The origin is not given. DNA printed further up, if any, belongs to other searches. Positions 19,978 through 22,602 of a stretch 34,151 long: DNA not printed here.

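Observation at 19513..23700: Cdc48/p97-like double-ring AAA+ unfoldase in a bacterial, apparently diderm, context, flanked by an FKBP prolyl isomerase and an MFS transporter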

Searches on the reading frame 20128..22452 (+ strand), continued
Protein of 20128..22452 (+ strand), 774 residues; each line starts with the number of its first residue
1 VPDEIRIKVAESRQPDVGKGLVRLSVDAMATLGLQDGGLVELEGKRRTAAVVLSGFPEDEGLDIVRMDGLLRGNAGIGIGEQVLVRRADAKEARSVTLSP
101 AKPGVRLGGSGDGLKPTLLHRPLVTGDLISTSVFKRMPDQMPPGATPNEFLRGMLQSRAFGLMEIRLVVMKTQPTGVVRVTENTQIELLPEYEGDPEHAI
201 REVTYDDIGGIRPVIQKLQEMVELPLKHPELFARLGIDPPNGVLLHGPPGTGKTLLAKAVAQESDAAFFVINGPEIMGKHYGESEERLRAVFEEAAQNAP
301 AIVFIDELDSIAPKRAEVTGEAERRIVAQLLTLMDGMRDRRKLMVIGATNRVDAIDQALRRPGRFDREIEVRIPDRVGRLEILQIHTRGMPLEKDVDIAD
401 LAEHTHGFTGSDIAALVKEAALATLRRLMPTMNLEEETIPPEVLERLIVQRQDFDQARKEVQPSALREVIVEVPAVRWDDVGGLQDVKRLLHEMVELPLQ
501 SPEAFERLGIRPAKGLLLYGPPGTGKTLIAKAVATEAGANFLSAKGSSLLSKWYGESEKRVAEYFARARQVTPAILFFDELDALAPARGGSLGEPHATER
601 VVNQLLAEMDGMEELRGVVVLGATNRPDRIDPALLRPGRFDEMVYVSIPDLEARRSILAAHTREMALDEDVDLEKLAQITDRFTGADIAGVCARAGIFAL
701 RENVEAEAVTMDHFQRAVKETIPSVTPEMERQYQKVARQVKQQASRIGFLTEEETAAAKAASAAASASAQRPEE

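Call 15: find_related_loci(query=window:20128-22452:+, collection=genome_contigs, flank=10000)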
Query window:20128-22452:+ (774 aa) in genome_contigs; peptide patterns used: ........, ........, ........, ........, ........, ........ (x = any residue, [..] = any of these).
418 stretches matched a pattern; 393 encode a relative of the query (tblastn E <= 1e-3); the best 80 are kept; 80 distinct loci.
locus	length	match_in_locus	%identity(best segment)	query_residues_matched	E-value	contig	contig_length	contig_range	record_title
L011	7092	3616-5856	72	3-749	0e+0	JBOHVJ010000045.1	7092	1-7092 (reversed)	MAG: Candidatus Binatia bacterium isolate M3-S_metawrap_bin.153 k127_705488, whole genome shotgun sequence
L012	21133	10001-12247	71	1-749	0e+0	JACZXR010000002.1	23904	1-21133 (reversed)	MAG: Deltaproteobacteria bacterium isolate B24D1T2 B24D1T2_NODE441, whole genome shotgun sequence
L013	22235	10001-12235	71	5-749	0e+0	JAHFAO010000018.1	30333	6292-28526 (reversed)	MAG: Deltaproteobacteria bacterium isolate nzgw177 NODE_470_length_30334_cov_6.316917, whole genome shotgun sequence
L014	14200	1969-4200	70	6-749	0e+0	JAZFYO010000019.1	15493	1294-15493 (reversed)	MAG: Candidatus Binatia bacterium isolate MT5bin.32 MT5bin.32_19, whole genome shotgun sequence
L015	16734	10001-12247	69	5-753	0e+0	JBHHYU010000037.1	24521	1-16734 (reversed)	MAG: Candidatus Binatia bacterium isolate Maj_2_bin.31 NODE_905_length_24521_cov_12.146979, whole genome shotgun sequenc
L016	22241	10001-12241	70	3-749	0e+0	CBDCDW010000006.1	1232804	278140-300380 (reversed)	MAG: uncultured Candidatus Binatia bacterium isolate 9a2c71a9-8664-4bc0-91de-9535c4cbd7a1 genome assembly, contig: conti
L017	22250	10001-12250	68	3-749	0e+0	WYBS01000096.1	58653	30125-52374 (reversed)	MAG: Planctomycetaceae bacterium isolate PLA2 k127_137151, whole genome shotgun sequence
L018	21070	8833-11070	67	5-754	0e+0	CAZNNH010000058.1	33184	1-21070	MAG TPA_asm: uncultured Acidobacteriota bacterium isolate binchicken_co129_729 genome assembly, contig: NODE_3411_length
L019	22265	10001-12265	65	5-772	0e+0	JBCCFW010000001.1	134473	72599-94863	MAG: Acidobacteriota bacterium isolate P01_B01_bin.29 k141_1826728_length_134473_cov_17.0725, whole genome shotgun seque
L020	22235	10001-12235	62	4-750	0e+0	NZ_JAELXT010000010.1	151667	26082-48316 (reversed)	Microvirga splendida strain BT325 NODE_10_length_151667_cov_32.376120, whole genome shotgun sequence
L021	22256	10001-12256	61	5-754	0e+0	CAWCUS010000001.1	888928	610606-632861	MAG: uncultured Gemmatimonadales bacterium isolate MFD01721.bin.1.53 genome assembly, contig: contig_10968, whole genome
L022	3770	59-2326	60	3-756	0e+0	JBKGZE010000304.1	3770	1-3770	MAG: Gemmatimonadota bacterium isolate C4M09_6 NODE_10089_length_3770_cov_5.679946, whole genome shotgun sequence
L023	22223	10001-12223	61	5-744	0e+0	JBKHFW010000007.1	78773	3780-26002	MAG: Phycisphaeraceae bacterium isolate D1M05_9 NODE_62_length_78773_cov_11.017442, whole genome shotgun sequence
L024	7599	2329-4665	58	3-772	0e+0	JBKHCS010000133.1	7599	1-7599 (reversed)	MAG: Spirochaetaceae bacterium isolate D1M03_12 NODE_5671_length_7599_cov_9.286983, whole genome shotgun sequence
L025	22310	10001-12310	58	5-772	0e+0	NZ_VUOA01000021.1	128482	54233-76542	Salinarimonas soli strain BN140002 contig_21, whole genome shotgun sequence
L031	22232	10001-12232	58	5-752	0e+0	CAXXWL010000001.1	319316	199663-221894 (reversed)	MAG: uncultured Caenibius sp. isolate 2b5e544d-74ba-4d02-9fd3-c32a5352e489 genome assembly, contig: contig_1, whole geno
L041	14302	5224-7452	58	5-750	0e+0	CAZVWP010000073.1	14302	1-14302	MAG TPA_asm: uncultured Novosphingobium sp. isolate SRP263991_co5_121 genome assembly, contig: NODE_8286_length_14302_co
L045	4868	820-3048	58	5-751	0e+0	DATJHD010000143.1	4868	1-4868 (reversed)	MAG TPA_asm: Croceibacterium sp. isolate SMAG_U15503 k141_10277680, whole genome shotgun sequence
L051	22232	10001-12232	58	5-752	0e+0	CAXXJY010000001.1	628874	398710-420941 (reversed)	MAG: Alteraurantiacibacter sp. isolate 4f1f2f00-1bb4-4515-b099-93a3353bb5eb genome assembly, contig: contig_1, whole gen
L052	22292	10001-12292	57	5-769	0e+0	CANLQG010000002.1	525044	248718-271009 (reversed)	uncultured Sphingomonadaceae bacterium isolate 937-G.fasta genome assembly, contig: NODE_2, whole genome shotgun sequenc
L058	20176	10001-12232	57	5-752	0e+0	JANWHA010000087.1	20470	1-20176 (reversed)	MAG: Croceibacterium sp. isolate CRAIB_MAG2 c_000000063145, whole genome shotgun sequence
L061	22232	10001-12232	56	5-750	0e+0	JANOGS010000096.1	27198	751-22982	MAG: Novosphingobium sp. isolate SOY_64_metabat_130 SOY_64_k141_2077824, whole genome shotgun sequence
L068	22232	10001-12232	57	5-752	0e+0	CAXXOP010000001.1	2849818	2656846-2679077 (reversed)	MAG: uncultured Caenibius sp. isolate 59ef9a3d-3cea-495c-bf2b-6111e3a64a75 genome assembly, contig: contig_1, whole geno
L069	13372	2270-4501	57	5-752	0e+0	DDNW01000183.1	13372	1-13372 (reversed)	MAG TPA_asm: Erythrobacter sp. UBA2510 UBA2510_contig_19445, whole genome shotgun sequence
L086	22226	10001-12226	57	5-750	0e+0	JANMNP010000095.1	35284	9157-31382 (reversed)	MAG: Novosphingobium sp. isolate OTE_58_metabat_312 OTE_58_k141_3662084, whole genome shotgun sequence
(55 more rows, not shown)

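Call 25: search_protein_families(library=pfam, proteins=[L086:6521-7798:+, L068:5790-7061:-, L052:12305-13306:-, L061:8698-9636:-, L051:8143-9582:-, L069:7520-9577:-, L031:15397-15999:+, L058:7845-8219:+, L045:1-453:-, L041:3260-3907:-], max_evalue=0.00001)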
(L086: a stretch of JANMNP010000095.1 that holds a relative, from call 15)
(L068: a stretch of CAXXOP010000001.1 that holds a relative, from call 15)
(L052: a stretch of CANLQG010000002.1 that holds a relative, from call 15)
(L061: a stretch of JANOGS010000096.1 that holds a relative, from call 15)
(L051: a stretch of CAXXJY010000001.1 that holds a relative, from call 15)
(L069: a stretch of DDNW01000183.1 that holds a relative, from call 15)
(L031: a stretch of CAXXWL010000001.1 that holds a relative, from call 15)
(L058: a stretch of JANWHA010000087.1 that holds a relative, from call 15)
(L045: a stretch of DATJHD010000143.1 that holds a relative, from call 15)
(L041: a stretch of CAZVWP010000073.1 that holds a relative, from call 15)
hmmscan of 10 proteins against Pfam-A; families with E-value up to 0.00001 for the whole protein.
L086:6521-7798:+ (425 aa): 1 family
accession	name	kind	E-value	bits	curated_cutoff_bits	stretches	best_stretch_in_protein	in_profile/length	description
PF00582.32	Usp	-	3.2e-07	31.4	24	0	355-413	53-130/141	Universal stress protein family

L068:5790-7061:- (423 aa): 3 families
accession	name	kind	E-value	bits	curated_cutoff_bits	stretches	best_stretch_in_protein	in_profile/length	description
PF07690.21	MFS_1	-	4.2e-48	164.5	33.4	2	20-367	4-347/347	Major Facilitator Superfamily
PF00083.30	Sugar_tr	-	1.1e-07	31.5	22.3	1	45-193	44-196/452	Sugar (and other) transporter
PF03137.26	OATP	-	2e-07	30.1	25.8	0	105-291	137-366/545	Organic Anion Transporter Polypeptide (OATP) family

L052:12305-13306:- (333 aa): 0 families

L061:8698-9636:- (312 aa): 0 families

L051:8143-9582:- (479 aa): 1 family
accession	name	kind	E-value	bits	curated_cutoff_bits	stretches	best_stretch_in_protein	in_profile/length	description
PF01144.29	CoA_trans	-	9.6e-47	159.6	23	1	273-470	2-216/217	Coenzyme A transferase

L069:7520-9577:- (685 aa): 3 families
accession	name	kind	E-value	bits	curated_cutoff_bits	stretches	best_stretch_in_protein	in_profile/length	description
PF02739.22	5_3_exonuc_N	-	5.4e-49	166.5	34.3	1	7-148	2-139/164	5'-3' exonuclease, N-terminal resolvase-like domain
PF01612.26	DNA_pol_A_exo1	-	5e-30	105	23.6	1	345-550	1-165/173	3'-5' exonuclease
PF01367.25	5_3_exonuc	-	1.2e-20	74.2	40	1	202-278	17-93/97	5'-3' exonuclease, C-terminal SAM fold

L031:15397-15999:+ (200 aa): 0 families

L058:7845-8219:+ (124 aa): 0 families

L045:1-453:- (151 aa): 1 family
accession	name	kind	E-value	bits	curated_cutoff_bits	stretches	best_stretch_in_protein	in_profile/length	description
PF01144.29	CoA_trans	-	2.6e-35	122.2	23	1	43-151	3-111/217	Coenzyme A transferase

L041:3260-3907:- (215 aa): 2 families
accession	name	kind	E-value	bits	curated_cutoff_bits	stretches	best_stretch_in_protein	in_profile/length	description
PF00702.32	Hydrolase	-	6.5e-15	56.5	26.4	1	6-189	1-190/191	haloacid dehalogenase-like hydrolase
PF13419.12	HAD_2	-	2e-07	31.8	23.8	1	95-196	82-178/178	Haloacid dehalogenase-like hydrolase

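Call 36: find_related_loci(query=window:20128-22452:+, collection=metagenome_contigs, flank=6000)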
Query window:20128-22452:+ (774 aa) in metagenome_contigs; peptide patterns used: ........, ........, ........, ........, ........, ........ (x = any residue, [..] = any of these).
370 stretches matched a pattern; 313 encode a relative of the query (tblastn E <= 1e-3); the best 80 are kept; 80 distinct loci.
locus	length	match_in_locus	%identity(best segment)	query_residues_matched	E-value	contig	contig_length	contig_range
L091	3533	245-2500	73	5-754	0e+0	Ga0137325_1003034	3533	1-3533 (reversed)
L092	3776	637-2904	71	3-758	0e+0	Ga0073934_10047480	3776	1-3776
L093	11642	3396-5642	71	1-749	0e+0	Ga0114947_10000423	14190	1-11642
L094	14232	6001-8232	71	5-749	0e+0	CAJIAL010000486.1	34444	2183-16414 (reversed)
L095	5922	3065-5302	71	6-752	0e+0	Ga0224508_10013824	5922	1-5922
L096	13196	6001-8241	70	3-749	0e+0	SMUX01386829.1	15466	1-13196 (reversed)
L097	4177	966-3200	71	5-749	0e+0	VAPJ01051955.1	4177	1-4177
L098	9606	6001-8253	70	1-752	0e+0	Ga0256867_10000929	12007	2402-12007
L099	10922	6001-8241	71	3-749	0e+0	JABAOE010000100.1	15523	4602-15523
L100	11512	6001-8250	71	5-754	0e+0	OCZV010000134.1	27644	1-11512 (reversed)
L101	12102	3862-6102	70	3-749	0e+0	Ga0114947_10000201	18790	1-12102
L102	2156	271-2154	71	1-729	0e+0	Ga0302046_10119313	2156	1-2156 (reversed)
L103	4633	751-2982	59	5-750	0e+0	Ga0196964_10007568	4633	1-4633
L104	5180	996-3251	59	1-750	0e+0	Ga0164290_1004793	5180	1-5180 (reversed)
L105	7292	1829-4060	58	5-752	0e+0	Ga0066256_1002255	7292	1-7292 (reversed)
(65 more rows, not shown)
